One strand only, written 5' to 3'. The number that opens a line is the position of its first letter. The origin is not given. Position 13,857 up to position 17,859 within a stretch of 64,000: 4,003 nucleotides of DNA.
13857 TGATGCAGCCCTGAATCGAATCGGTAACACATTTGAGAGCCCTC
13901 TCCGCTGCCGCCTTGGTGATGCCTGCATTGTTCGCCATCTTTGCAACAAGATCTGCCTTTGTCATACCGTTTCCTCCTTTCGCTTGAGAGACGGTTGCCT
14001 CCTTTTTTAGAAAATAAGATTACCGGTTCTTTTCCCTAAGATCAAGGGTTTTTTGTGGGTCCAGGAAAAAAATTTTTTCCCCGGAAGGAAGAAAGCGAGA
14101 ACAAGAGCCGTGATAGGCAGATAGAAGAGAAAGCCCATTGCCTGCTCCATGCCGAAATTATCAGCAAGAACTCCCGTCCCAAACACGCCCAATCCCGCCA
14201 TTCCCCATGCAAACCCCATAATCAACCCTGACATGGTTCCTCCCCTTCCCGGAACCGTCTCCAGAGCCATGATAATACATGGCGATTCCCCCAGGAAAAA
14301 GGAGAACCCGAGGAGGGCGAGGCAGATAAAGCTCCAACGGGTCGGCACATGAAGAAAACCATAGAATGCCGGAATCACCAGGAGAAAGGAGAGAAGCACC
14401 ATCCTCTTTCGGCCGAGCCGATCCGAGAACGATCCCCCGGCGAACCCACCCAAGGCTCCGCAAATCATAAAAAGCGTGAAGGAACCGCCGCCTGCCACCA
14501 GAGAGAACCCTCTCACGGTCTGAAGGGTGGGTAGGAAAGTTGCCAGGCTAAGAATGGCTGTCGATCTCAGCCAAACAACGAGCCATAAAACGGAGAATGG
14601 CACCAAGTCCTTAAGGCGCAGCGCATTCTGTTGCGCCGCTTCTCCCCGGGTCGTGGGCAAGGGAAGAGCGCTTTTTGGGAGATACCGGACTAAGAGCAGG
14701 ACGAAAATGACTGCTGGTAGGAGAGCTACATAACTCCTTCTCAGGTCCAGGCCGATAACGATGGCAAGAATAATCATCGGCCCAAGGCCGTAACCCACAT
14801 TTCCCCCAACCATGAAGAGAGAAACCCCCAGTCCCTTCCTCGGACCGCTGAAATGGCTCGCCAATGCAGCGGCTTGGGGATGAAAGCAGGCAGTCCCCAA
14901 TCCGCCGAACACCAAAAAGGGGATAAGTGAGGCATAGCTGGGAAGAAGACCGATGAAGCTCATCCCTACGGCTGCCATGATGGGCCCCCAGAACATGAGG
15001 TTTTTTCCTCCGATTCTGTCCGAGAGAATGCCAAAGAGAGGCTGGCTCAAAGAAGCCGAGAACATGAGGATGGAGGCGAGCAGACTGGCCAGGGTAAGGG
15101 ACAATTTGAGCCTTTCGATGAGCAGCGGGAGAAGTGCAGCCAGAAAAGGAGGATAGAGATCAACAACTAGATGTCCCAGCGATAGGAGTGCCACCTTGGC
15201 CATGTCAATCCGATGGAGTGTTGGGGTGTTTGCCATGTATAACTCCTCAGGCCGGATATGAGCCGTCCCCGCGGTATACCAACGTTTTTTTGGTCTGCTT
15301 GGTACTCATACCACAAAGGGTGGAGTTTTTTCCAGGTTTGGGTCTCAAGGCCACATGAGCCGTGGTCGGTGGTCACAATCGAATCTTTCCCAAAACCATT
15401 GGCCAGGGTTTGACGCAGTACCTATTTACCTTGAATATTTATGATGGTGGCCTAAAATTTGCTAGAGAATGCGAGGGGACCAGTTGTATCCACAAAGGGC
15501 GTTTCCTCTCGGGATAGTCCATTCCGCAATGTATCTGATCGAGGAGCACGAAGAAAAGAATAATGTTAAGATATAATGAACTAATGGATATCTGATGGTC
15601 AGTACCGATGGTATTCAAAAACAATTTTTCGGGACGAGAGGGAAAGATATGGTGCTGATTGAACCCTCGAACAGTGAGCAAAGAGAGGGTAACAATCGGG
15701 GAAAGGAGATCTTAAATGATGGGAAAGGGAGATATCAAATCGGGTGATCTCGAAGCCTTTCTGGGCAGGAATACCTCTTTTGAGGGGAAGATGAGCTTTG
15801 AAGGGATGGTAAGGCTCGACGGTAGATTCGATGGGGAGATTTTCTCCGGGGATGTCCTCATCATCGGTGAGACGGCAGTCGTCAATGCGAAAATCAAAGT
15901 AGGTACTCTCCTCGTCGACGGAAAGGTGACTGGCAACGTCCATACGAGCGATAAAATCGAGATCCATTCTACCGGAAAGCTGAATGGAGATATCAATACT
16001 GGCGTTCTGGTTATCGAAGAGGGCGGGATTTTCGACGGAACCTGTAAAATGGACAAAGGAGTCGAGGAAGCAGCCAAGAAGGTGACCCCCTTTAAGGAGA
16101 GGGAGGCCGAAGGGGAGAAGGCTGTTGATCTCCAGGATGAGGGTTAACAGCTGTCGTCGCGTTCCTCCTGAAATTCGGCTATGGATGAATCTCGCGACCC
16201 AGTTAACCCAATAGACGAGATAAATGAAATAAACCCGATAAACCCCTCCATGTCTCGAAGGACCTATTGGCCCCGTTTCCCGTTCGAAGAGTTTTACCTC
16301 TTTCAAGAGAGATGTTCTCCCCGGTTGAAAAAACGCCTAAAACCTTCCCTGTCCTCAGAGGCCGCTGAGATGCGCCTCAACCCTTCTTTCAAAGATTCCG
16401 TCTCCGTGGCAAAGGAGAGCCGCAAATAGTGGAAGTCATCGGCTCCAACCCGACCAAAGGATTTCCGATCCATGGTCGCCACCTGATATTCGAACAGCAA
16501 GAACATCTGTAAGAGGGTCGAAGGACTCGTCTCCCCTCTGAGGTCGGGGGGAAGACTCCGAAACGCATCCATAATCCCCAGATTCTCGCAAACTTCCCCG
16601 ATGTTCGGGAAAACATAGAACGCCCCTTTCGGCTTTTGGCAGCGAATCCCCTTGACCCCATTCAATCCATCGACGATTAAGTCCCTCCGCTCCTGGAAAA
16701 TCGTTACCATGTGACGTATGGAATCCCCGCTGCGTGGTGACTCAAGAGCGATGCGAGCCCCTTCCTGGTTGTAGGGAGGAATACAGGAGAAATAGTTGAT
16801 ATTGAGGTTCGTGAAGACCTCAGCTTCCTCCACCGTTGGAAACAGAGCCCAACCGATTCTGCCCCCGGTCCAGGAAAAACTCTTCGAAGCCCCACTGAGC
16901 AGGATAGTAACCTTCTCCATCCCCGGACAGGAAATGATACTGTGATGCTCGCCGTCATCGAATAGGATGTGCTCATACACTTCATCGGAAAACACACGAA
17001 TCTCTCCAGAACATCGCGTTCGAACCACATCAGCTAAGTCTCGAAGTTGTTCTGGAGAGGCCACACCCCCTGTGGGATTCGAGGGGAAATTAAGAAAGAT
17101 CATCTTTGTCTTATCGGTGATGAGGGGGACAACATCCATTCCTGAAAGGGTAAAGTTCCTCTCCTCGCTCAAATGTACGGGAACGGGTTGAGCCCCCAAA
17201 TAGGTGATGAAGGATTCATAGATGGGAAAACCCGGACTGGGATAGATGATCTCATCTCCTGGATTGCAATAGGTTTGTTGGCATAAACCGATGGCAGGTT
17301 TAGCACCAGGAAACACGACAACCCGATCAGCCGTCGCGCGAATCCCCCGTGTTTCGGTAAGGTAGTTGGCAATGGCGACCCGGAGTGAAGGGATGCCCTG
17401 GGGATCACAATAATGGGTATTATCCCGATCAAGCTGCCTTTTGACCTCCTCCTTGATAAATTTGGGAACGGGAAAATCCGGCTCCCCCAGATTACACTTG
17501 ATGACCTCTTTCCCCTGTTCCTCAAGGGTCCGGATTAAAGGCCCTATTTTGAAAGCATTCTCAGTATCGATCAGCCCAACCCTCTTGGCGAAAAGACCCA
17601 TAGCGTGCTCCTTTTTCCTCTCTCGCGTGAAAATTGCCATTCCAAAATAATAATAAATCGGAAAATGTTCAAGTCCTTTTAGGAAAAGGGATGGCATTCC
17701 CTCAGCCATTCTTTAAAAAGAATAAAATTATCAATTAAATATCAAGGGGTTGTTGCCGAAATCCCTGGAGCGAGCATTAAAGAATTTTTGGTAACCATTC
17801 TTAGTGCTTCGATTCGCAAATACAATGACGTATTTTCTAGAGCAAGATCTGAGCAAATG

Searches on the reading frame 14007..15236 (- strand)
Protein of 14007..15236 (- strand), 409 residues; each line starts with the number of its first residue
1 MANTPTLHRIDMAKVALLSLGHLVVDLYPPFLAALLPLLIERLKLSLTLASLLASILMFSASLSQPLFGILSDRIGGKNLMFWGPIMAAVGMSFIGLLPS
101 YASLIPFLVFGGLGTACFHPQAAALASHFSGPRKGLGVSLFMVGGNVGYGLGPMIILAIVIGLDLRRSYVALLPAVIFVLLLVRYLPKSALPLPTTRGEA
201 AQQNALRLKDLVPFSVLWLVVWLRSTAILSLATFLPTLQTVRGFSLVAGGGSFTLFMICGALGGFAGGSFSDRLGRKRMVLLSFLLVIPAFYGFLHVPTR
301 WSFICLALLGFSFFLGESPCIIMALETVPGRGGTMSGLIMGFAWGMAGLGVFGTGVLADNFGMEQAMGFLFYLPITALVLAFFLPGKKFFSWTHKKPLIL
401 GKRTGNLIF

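Call 24: search_protein_families(library=pfam, proteins=[window:14007-15236:-], max_evalue=0.01)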
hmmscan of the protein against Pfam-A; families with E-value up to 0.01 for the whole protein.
window:14007-15236:- (409 aa): 1 family
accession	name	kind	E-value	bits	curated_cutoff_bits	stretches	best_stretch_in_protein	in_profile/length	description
PF07690.21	MFS_1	-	3.4e-44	151.6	33.4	2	32-348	15-343/347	Major Facilitator Superfamily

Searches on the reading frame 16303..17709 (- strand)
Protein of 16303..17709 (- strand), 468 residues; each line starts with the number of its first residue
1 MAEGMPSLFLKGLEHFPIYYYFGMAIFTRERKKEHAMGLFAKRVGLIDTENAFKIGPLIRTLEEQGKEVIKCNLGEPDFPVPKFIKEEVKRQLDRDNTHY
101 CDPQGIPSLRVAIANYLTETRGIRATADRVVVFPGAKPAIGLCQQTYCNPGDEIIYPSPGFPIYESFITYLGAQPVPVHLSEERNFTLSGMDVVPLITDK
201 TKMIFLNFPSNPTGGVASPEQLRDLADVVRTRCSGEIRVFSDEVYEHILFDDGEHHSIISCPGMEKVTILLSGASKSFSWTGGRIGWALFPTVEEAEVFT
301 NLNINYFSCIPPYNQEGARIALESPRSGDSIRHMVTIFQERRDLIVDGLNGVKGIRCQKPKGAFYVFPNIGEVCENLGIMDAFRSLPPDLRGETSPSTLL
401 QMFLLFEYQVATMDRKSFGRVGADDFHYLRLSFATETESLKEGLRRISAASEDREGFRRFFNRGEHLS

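Call 24: search_protein_families(library=pfam, proteins=[window:16303-17709:-], max_evalue=0.01)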
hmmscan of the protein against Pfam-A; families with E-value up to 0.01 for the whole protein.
window:16303-17709:- (468 aa): 4 families
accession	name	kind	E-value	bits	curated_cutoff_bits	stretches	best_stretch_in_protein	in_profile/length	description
PF00155.27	Aminotran_1_2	-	3.3e-51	175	19.7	1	68-447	2-361/361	Aminotransferase class I and II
PF01041.23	DegT_DnrJ_EryC1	-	0.00029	20.6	19.8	1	148-226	61-135/360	DegT/DnrJ/EryC1/StrS aminotransferase family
PF03460.22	NIR_SIR_ferr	-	0.0013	18.9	24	1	212-239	16-43/69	Nitrite/Sulfite reductase ferredoxin-like half domain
PF12897.13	Asp_aminotransf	-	0.0071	15.6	27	0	203-257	176-229/421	Aspartate amino-transferase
